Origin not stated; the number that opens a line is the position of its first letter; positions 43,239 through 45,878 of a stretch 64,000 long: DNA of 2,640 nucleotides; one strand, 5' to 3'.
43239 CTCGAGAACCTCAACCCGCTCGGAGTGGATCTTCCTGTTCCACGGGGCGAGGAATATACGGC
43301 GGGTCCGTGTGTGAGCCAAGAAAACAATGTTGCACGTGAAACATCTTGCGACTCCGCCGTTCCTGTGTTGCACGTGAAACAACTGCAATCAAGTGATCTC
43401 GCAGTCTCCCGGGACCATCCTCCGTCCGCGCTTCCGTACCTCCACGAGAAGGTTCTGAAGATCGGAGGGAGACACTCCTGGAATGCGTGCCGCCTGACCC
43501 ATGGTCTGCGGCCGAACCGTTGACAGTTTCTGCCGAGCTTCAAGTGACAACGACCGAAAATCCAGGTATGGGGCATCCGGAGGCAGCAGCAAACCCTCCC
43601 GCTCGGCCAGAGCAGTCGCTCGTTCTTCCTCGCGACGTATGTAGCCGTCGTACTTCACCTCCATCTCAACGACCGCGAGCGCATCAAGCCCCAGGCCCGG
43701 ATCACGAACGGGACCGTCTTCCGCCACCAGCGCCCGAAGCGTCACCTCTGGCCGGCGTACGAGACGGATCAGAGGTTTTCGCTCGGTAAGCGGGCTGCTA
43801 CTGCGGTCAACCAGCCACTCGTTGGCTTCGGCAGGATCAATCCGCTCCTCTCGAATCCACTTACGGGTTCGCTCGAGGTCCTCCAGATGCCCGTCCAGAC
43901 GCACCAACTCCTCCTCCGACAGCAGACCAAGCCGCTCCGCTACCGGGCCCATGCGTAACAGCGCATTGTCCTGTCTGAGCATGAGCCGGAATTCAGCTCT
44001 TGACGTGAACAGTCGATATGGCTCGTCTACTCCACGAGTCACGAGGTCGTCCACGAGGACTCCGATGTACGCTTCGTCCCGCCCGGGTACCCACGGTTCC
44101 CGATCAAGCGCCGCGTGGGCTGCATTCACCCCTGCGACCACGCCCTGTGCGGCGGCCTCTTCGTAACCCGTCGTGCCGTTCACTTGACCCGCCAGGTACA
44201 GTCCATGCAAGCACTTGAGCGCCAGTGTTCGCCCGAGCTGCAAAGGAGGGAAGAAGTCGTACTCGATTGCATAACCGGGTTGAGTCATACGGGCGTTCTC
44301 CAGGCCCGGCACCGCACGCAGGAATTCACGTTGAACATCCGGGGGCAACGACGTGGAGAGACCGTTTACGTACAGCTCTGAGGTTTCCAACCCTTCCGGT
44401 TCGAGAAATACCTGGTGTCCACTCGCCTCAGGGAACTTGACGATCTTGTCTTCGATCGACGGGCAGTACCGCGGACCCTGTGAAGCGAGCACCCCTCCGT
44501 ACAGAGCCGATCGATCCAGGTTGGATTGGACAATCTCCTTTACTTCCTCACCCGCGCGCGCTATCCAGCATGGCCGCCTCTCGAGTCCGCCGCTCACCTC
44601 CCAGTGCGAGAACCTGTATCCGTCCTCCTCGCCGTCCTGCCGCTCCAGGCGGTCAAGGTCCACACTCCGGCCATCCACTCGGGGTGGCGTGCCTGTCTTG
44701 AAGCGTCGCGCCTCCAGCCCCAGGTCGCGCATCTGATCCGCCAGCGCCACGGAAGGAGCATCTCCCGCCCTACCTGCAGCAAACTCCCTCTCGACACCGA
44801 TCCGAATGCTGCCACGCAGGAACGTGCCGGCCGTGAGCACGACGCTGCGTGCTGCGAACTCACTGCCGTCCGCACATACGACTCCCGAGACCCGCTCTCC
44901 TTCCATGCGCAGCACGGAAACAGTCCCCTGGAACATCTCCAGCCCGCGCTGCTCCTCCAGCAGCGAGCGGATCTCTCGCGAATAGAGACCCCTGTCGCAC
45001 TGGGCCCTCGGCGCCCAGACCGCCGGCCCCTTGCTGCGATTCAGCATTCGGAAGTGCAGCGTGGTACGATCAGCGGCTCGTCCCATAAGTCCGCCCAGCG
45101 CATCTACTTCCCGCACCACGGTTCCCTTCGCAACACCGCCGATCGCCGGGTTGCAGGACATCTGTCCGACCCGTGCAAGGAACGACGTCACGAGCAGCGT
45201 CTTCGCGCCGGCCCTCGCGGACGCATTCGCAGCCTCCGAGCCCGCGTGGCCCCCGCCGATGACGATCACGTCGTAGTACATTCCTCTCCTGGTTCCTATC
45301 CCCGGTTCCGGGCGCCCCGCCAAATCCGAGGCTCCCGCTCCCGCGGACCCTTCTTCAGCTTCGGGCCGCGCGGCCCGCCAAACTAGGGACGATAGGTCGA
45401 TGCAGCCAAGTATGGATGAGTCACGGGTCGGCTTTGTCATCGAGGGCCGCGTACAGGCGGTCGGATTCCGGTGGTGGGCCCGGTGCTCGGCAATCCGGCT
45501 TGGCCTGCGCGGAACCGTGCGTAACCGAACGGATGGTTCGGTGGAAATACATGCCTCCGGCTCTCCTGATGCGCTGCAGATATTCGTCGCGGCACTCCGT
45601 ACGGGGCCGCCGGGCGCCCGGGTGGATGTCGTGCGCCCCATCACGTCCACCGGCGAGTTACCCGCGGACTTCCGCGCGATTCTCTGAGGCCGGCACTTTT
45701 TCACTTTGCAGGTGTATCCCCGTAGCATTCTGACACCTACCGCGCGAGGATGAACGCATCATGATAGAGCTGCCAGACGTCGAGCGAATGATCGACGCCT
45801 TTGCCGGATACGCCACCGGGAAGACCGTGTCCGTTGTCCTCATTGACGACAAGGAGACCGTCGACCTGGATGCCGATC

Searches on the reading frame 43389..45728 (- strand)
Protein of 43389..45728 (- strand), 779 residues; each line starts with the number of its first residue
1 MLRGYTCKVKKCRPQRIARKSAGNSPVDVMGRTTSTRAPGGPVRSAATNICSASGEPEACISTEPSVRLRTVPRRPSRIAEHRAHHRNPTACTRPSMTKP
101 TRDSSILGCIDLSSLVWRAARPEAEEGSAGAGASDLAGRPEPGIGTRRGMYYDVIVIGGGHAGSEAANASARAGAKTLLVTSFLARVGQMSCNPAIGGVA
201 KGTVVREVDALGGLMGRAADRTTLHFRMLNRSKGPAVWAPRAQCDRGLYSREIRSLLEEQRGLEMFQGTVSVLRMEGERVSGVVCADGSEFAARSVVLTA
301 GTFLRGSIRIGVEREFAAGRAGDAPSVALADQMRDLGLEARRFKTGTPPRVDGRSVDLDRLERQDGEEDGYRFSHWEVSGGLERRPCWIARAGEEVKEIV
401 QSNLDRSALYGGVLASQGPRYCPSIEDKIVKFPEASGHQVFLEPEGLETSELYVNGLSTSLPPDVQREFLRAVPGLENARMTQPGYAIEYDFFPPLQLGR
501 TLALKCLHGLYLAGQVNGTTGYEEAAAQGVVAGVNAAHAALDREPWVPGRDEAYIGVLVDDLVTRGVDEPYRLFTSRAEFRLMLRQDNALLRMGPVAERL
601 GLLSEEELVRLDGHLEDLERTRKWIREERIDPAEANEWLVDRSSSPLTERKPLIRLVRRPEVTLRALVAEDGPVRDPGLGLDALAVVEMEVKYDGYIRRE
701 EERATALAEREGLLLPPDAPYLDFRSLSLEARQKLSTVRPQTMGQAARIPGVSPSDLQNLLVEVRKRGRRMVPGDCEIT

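Call 64: search_protein_families(library=pfam, proteins=[window:43389-45728:-], max_evalue=0.0001)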
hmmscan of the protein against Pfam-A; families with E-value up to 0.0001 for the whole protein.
window:43389-45728:- (779 aa): 6 families
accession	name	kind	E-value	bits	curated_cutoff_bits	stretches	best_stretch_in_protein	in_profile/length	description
PF01134.28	GIDA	-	1.9e-150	501.8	22.1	1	153-543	1-390/391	Glucose inhibited division protein A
PF13932.14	SAM_GIDA_C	-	7.1e-19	67.8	27.1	1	707-761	3-57/57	tRNA modifying enzyme MnmG/GidA C-terminal helical bundle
PF21680.2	GIDA_C_1st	-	7.3e-11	43.1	24.7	1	615-701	11-96/96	tRNA modifying enzyme MnmG/GidA C-terminal helical domain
PF12831.13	FAD_oxidored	-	8.2e-09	35.7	27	1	153-295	1-139/416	FAD dependent oxidoreductase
PF07992.20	Pyr_redox_2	-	1.8e-05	24.8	26.1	1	152-301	1-108/291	Pyridine nucleotide-disulphide oxidoreductase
PF00890.30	FAD_binding_2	-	4.2e-05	23.4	20.4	0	153-181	1-29/414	FAD binding domain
